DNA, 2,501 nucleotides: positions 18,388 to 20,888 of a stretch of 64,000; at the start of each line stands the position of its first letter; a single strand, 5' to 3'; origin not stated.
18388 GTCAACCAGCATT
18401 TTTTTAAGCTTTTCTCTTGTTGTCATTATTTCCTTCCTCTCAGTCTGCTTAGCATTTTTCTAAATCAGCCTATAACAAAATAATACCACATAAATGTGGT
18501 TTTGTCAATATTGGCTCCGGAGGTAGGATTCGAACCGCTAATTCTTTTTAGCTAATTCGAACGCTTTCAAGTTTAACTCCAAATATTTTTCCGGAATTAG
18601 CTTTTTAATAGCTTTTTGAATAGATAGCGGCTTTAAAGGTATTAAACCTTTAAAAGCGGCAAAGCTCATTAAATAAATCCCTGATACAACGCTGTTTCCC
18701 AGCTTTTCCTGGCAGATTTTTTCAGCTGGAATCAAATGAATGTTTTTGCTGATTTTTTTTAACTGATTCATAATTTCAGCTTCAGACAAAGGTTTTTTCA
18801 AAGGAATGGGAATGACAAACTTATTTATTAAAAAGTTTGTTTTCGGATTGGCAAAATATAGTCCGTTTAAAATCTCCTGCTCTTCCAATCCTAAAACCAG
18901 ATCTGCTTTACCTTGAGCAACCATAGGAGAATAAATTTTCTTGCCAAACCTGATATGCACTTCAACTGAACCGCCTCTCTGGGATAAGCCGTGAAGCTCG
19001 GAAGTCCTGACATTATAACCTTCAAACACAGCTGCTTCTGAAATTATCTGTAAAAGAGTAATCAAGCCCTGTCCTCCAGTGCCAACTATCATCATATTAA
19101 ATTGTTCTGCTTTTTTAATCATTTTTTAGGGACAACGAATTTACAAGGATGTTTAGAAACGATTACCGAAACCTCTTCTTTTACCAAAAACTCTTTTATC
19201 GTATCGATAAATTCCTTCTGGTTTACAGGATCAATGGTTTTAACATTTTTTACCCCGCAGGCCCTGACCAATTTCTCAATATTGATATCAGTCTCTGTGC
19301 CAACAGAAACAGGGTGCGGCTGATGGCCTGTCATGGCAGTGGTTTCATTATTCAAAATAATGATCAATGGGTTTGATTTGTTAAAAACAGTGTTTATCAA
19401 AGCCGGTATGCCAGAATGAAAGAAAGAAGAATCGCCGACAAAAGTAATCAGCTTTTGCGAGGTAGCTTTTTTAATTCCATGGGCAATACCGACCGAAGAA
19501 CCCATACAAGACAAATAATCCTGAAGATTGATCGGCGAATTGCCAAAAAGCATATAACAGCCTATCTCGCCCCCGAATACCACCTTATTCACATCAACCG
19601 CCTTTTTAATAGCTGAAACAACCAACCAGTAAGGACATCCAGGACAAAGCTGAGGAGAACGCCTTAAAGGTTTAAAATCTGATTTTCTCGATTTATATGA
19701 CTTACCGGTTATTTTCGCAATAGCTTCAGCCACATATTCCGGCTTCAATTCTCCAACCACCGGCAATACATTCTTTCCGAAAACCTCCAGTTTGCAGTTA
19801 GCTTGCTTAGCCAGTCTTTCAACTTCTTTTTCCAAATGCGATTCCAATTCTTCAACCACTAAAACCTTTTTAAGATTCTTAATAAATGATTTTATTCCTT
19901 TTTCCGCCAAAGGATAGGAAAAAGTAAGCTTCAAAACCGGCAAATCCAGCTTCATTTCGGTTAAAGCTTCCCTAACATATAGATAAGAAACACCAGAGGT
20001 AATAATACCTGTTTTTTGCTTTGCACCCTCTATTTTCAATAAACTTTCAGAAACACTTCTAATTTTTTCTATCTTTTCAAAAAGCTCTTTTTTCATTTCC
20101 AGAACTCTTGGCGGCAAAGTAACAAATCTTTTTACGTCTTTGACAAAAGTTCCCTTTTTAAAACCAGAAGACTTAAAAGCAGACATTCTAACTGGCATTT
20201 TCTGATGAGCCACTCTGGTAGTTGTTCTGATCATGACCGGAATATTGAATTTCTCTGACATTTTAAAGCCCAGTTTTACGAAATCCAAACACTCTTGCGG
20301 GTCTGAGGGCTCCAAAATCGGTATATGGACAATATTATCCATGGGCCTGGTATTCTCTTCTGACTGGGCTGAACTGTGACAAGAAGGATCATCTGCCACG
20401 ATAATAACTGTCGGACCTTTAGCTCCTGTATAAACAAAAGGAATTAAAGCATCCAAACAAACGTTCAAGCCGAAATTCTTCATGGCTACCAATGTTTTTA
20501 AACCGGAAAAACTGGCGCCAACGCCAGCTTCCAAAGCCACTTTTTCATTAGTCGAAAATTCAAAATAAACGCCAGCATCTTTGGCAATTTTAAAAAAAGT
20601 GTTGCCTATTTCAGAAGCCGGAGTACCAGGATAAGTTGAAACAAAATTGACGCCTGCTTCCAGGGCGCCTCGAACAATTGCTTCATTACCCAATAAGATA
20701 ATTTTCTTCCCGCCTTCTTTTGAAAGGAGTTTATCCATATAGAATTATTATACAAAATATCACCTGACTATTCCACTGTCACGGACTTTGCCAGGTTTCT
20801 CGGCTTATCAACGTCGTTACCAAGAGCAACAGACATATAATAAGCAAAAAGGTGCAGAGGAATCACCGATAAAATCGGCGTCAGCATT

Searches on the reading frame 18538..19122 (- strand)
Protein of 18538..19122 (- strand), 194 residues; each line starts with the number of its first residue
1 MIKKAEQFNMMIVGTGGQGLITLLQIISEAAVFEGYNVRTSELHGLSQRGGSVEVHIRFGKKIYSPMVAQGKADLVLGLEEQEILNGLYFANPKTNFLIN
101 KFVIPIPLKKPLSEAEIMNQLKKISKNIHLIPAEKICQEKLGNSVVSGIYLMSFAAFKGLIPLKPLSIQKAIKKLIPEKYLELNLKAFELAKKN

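Call 8: search_protein_families(library=pfam, proteins=[window:18538-19122:-], max_evalue=1)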
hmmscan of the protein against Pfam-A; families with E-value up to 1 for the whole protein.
window:18538-19122:- (194 aa): 1 family
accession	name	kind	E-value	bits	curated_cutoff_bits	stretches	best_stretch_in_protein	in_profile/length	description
PF01558.24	POR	-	3.6e-29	102.6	27.4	1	16-191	1-171/173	Pyruvate ferredoxin/flavodoxin oxidoreductase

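Call 68: find_homologous_proteins(query=window:18538-19122:-, max_evalue=1e-30)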
Query window:18538-19122:- (194 aa): 2336 proteins with E <= 1e-30 among 2742 candidates; the best 120 are listed.
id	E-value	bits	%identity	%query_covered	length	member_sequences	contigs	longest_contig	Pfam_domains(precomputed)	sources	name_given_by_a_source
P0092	2.5e-117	407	100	100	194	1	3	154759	PF01558.26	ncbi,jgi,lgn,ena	-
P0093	3.7e-110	384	92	100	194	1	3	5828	PF01558.26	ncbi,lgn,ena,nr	ncbi:MAG TPA: indolepyruvate oxidoreductase subunit beta [Candidatus Paceibacterota bacterium]|nr:in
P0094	6.2e-109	380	94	99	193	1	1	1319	PF01558.26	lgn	-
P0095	9.8e-106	369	91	99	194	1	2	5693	PF01558.26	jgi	-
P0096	1.7e-104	365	88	100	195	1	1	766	PF01558.26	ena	-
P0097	7.8e-104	363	90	97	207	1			PF01558.26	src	-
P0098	2.2e-103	362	88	99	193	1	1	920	PF01558.26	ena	-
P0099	1.9e-102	359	86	99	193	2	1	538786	PF01558.26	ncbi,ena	-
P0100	1.6e-101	356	87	99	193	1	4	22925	PF01558.26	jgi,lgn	-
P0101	5.9e-101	354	87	99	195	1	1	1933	PF01558.26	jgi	-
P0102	2.4e-100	352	87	97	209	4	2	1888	PF01558.26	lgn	-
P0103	6.0e-99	347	84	100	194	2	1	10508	PF01558.26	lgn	-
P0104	6.6e-99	347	84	100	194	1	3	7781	PF01558.26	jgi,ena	-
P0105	6.7e-99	347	85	99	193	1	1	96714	PF01558.26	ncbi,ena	-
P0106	2.1e-98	345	85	99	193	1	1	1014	PF01558.26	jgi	-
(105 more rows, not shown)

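Call 69: find_encoding_contigs(protein=P0093, flank=6000, max_places=2)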
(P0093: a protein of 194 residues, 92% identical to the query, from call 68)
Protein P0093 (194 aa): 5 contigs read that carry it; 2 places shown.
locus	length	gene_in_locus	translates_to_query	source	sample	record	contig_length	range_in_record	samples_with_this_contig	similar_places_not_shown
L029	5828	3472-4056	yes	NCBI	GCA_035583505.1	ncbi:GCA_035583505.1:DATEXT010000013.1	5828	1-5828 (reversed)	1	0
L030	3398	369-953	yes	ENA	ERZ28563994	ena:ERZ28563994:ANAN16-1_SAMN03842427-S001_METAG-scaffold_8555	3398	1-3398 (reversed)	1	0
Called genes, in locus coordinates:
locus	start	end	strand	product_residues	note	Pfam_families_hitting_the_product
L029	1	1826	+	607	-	PF13230:GATase_4 (weak), PF13522:GATase_6, PF13537:GATase_7, PF01380:SIS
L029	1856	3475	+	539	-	PF01855:POR_N, PF02775:TPP_enzyme_C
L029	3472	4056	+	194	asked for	PF01558:POR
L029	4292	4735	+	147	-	-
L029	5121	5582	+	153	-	-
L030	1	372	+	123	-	?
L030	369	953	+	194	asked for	PF01558:POR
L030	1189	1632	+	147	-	-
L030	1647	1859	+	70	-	-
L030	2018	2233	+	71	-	-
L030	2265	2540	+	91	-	-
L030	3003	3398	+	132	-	?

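Call 70: find_encoding_contigs(protein=P0099, flank=8000, max_places=1)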
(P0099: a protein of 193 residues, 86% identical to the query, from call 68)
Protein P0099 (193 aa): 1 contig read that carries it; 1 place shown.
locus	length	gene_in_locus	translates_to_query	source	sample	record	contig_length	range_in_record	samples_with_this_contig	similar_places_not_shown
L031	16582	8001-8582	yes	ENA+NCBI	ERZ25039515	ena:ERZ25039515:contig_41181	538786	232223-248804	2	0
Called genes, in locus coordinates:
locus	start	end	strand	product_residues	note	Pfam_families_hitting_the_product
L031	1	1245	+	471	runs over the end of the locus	PF00133:tRNA-synt_1, PF01406:tRNA-synt_1e, PF09334:tRNA-synt_1g, PF00133:tRNA-synt_1, PF01406:tRNA-synt_1e, PF08264:Anticodon_1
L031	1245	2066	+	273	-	PF01026:TatD_DNase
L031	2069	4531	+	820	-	PF00133:tRNA-synt_1, PF01406:tRNA-synt_1e (faint), PF09334:tRNA-synt_1g, PF13603:tRNA-synt_1_2, PF00133:tRNA-synt_1, PF08264:Anticodon_1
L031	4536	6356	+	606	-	PF13230:GATase_4, PF13522:GATase_6, PF13537:GATase_7, PF01380:SIS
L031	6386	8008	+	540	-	PF01855:POR_N, PF02775:TPP_enzyme_C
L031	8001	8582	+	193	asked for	PF01558:POR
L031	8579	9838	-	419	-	PF00275:EPSP_synthase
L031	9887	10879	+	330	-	PF01933:CofD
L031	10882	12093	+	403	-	PF00483:NTP_transferase, PF12804:NTP_transf_3 (weak), PF24894:Hexapep_GlmU (faint), PF25084:LbH_EIF2B, PF25087:GMPPB_C, PF14602:Hexapep_2 (faint), PF00132:Hexapep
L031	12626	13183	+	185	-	-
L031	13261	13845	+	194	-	PF01300:Sua5_yciO_yrdC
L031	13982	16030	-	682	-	PF01751:Toprim, PF01131:Topoisom_bac, PF01396:Zn_ribbon_Top1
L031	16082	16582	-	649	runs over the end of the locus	PF17757:UvrB_inter, PF02559:CarD_TRCF_RID, PF00176:SNF2-rel_dom (faint), PF00270:DEAD, PF04851:ResIII, PF22590:Cas3-like_C_2 (faint), PF00271:Helicase_C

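Call 71: find_encoding_contigs(protein=P0100, flank=8000, max_places=1)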
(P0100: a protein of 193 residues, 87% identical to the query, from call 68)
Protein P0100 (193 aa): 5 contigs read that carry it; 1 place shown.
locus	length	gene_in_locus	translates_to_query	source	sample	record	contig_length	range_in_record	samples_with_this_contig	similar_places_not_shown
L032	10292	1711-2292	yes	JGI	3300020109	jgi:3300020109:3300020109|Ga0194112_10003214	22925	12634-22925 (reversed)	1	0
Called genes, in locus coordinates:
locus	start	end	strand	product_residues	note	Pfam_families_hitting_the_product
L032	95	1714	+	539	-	PF01855:POR_N, PF02775:TPP_enzyme_C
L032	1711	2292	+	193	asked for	PF01558:POR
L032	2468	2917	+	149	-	-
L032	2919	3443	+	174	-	PF00300:His_Phos_1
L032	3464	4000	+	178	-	-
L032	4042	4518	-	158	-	-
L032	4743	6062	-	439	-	PF00239:Resolvase, PF07508:Recombinase, PF13408:Zn_ribbon_recom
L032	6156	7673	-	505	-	-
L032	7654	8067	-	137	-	-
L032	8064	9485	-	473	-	PF02195:ParB_N, PF01555:N6_N4_Mtase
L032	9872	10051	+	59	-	PF12728:HTH_17, PF13411:MerR_1, PF00376:MerR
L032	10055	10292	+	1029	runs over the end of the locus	PF02384:N6_Mtase, PF20473:MmeI_Mtase, PF18135:Type_ISP_C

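Call 72: find_encoding_contigs(protein=P0105, flank=8000, max_places=1)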
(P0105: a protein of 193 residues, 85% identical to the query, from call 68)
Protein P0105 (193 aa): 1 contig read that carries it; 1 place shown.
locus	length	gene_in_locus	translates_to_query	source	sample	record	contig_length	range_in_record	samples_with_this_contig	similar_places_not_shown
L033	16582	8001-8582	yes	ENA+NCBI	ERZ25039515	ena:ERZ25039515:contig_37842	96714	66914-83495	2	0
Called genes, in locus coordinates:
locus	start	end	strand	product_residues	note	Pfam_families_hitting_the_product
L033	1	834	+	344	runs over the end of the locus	PF00133:tRNA-synt_1, PF01406:tRNA-synt_1e, PF09334:tRNA-synt_1g, PF00133:tRNA-synt_1, PF01406:tRNA-synt_1e (weak)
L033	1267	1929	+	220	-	PF01026:TatD_DNase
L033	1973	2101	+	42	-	PF01026:TatD_DNase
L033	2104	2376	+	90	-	PF00133:tRNA-synt_1 (weak)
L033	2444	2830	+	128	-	PF00133:tRNA-synt_1, PF09334:tRNA-synt_1g (weak)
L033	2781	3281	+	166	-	PF13603:tRNA-synt_1_2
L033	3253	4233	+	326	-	PF00133:tRNA-synt_1, PF09334:tRNA-synt_1g (weak)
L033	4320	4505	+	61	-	-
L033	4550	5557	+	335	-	PF13522:GATase_6, PF13537:GATase_7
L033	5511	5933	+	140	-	PF01380:SIS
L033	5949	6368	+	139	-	PF01380:SIS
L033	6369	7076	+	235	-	PF01855:POR_N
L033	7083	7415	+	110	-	-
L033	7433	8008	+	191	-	PF02775:TPP_enzyme_C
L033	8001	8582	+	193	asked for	PF01558:POR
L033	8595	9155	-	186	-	PF00275:EPSP_synthase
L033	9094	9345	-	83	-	PF00275:EPSP_synthase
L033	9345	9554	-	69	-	-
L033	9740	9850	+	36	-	-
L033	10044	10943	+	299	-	PF01933:CofD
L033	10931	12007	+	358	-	PF00483:NTP_transferase, PF12804:NTP_transf_3, PF25084:LbH_EIF2B, PF25087:GMPPB_C, PF00132:Hexapep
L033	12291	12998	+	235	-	-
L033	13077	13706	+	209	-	PF13419:HAD_2 (weak)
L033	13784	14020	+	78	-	PF01300:Sua5_yciO_yrdC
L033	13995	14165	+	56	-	PF01300:Sua5_yciO_yrdC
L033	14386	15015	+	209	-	PF00814:TsaD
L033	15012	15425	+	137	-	PF00814:TsaD, PF22521:HypF_C_2 (weak)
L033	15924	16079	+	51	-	PF00464:SHMT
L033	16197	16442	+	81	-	PF00464:SHMT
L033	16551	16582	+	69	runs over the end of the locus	-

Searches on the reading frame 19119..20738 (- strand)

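Call 30: search_protein_families(library=ncbifam, proteins=[window:19119-20738:-], max_evalue=0.01)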
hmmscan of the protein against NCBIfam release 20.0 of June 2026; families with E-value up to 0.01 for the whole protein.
window:19119-20738:- (539 aa): 26 families (the best 25 are shown)
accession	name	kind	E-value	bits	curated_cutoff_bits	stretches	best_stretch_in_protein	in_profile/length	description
TIGR03336.1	IOR_alpha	equivalog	3.7e-175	583.6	650.9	1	12-535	2-534/595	indolepyruvate ferredoxin oxidoreductase subunit alpha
NF009589.0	PRK13030.1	subfamily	5.1e-39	133.7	816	1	31-501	57-568/1170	indolepyruvate ferredoxin oxidoreductase family protein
TIGR03710.1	OAFO_sf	subfamily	6.7e-26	91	482.75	3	6-85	187-266/561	2-oxoacid:acceptor oxidoreductase subunit alpha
NF009588.0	PRK13029.1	subfamily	8.1e-26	90.2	952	2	30-322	56-377/1196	indolepyruvate ferredoxin oxidoreductase family protein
NF006412.0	PRK08659.1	equivalog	3.9e-23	82.3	411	2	12-186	5-184/378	2-oxoacid:acceptor oxidoreductase subunit alpha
NF005507.0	PRK07119.1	subfamily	6.3e-17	61.4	399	1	11-324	3-332/352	3-methyl-2-oxobutanoate dehydrogenase subunit VorB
NF007206.0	PRK09627.1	equivalog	1.5e-12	47.2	579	2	12-184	3-180/375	2-oxoglutarate synthase subunit alpha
TIGR03846.1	sulfopy_beta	equivalog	1.4e-09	38.1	221.5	1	409-528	41-154/182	sulfopyruvate decarboxylase subunit beta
NF008820.0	PRK11866.1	equivalog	1.6e-08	34.3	402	1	358-478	11-136/287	2-oxoacid ferredoxin oxidoreductase subunit beta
NF040682.1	PorA_Arch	equivalog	3e-08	33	550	1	13-184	4-179/387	pyruvate synthase subunit PorA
NF006232.0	PRK08366.1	equivalog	1.2e-07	30.7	646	1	13-173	8-169/394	2-ketoisovalerate ferredoxin oxidoreductase subunit alpha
TIGR03297.1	Ppyr-DeCO2ase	equivalog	2.1e-06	27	312.5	1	411-505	221-311/360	phosphonopyruvate decarboxylase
NF004813.0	PRK06163.1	equivalog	1.2e-05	25.1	240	1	399-526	47-168/202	hypothetical protein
NF006233.0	PRK08367.1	equivalog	0.0001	21.3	625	1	13-162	5-155/394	pyruvate ferredoxin oxidoreductase subunit alpha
TIGR02177.1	PorB_KorB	subfamily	0.00014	21.4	261.9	1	363-478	2-122/286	2-oxoacid:acceptor oxidoreductase, beta subunit, pyruvate/2-ketoisovalerate family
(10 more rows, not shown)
